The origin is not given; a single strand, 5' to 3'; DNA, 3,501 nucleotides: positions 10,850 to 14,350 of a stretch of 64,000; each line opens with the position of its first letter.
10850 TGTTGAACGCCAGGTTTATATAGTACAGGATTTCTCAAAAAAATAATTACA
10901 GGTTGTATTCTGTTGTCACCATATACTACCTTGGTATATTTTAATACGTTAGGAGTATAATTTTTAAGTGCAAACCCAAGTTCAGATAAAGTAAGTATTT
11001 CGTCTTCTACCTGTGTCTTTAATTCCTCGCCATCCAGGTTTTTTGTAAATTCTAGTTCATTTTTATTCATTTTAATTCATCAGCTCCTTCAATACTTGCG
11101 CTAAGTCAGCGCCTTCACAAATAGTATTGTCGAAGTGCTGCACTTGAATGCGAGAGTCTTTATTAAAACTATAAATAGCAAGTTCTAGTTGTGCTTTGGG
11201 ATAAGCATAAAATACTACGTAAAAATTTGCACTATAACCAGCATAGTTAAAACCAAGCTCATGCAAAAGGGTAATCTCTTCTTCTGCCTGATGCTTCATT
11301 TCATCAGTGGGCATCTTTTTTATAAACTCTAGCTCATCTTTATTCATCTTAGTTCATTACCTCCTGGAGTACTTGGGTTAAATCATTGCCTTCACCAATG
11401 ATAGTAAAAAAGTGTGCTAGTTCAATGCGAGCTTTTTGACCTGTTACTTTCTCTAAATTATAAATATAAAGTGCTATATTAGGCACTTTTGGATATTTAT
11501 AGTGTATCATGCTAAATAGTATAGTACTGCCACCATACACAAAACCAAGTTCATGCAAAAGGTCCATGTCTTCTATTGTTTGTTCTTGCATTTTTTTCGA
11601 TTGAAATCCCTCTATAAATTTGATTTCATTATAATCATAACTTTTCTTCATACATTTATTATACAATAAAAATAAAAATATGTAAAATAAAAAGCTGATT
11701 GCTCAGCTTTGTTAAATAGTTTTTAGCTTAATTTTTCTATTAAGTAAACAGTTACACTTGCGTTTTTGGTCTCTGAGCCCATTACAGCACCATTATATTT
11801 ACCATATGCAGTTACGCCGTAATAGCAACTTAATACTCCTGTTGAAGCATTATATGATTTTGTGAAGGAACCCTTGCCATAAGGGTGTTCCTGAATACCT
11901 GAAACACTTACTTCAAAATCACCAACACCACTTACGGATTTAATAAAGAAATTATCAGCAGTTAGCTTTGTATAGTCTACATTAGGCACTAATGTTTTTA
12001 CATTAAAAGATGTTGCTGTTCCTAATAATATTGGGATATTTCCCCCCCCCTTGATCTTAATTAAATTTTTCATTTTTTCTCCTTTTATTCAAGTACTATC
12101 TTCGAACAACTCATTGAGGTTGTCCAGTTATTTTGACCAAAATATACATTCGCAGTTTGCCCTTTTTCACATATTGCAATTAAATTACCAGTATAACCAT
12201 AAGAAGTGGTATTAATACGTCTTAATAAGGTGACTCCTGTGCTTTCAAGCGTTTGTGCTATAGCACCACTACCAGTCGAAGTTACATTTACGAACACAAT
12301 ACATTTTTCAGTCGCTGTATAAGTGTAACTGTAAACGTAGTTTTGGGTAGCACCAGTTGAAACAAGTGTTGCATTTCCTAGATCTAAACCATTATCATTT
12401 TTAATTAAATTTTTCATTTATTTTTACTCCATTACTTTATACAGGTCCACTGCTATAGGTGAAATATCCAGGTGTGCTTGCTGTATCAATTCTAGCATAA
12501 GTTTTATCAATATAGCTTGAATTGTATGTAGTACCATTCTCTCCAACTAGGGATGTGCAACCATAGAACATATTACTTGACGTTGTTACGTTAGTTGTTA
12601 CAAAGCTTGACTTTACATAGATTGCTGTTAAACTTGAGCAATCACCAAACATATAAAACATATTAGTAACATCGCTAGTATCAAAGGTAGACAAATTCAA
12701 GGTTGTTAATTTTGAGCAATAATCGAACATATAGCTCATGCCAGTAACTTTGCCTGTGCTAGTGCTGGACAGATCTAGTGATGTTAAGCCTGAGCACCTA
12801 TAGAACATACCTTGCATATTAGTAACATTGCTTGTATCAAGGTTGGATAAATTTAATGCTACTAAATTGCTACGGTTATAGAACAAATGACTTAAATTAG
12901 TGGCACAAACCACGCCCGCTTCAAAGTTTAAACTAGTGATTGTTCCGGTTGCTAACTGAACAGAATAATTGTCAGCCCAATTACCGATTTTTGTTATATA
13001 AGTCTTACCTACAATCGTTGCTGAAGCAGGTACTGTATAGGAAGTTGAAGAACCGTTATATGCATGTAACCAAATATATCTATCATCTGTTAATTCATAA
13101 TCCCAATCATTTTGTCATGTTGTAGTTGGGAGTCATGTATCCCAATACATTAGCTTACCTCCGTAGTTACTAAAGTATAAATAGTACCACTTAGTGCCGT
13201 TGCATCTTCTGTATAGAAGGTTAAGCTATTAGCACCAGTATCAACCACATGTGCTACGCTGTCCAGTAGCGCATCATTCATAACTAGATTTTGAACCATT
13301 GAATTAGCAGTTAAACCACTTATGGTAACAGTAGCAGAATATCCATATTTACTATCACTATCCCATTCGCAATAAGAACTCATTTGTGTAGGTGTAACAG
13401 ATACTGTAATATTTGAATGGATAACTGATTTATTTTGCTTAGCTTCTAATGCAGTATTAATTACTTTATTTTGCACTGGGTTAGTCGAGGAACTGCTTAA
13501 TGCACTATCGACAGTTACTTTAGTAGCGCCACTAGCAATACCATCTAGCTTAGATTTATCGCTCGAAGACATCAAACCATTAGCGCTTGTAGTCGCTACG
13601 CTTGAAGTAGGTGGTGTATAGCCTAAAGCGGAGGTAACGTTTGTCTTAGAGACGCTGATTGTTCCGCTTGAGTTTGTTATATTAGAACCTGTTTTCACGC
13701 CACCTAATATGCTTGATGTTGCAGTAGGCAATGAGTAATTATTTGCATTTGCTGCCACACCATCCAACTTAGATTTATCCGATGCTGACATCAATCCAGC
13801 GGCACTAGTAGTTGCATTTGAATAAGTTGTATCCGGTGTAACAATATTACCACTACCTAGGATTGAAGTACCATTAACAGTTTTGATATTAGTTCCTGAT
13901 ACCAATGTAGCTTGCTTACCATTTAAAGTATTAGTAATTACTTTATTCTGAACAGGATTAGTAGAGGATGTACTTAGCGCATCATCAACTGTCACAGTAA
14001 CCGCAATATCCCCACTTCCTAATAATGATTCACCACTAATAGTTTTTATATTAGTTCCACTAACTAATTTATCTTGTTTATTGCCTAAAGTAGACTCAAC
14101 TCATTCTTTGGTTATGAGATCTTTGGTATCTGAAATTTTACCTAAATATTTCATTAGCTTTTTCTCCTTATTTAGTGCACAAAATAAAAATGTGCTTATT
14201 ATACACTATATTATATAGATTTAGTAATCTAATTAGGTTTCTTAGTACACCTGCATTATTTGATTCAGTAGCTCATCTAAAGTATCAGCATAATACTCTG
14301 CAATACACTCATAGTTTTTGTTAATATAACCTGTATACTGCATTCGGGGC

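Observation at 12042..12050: G9 homopolymer at codons 8-11 of a fibre-tip-like gene: candidate phase-variable switch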

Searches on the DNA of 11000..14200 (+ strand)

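Call 5: search_dna_similar(query=window:11000-14200:+, collection=phages, mode=near, max_rows=30)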
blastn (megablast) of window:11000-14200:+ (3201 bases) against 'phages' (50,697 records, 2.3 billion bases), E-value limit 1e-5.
No match.

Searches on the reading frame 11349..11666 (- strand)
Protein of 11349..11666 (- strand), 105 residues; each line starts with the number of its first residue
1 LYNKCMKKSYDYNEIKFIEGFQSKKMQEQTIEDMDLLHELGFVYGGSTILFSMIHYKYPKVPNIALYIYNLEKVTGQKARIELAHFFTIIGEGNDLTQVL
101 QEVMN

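Call 6: search_protein_families(library=pfam, proteins=[window:11349-11666:-], max_evalue=0.1)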
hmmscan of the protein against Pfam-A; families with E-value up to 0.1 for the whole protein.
window:11349-11666:- (105 aa): 0 families

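Call 10: search_protein_families(library=phrogs, proteins=[window:11349-11666:-], max_evalue=0.1)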
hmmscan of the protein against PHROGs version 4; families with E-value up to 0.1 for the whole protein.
window:11349-11666:- (105 aa): 0 families

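Call 35: find_encoding_contigs(protein=window:11349-11651:-, flank=3000, max_places=10)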
Protein window:11349-11651:- (100 aa): 1 contig read that carries it; 1 place shown.
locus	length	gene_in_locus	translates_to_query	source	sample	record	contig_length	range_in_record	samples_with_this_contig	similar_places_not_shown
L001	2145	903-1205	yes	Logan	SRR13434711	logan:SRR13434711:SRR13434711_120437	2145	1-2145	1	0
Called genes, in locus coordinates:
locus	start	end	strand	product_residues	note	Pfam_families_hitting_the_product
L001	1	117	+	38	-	?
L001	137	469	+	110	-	-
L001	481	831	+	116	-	-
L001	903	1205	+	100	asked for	-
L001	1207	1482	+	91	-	-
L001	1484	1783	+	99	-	-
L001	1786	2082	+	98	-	-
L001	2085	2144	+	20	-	?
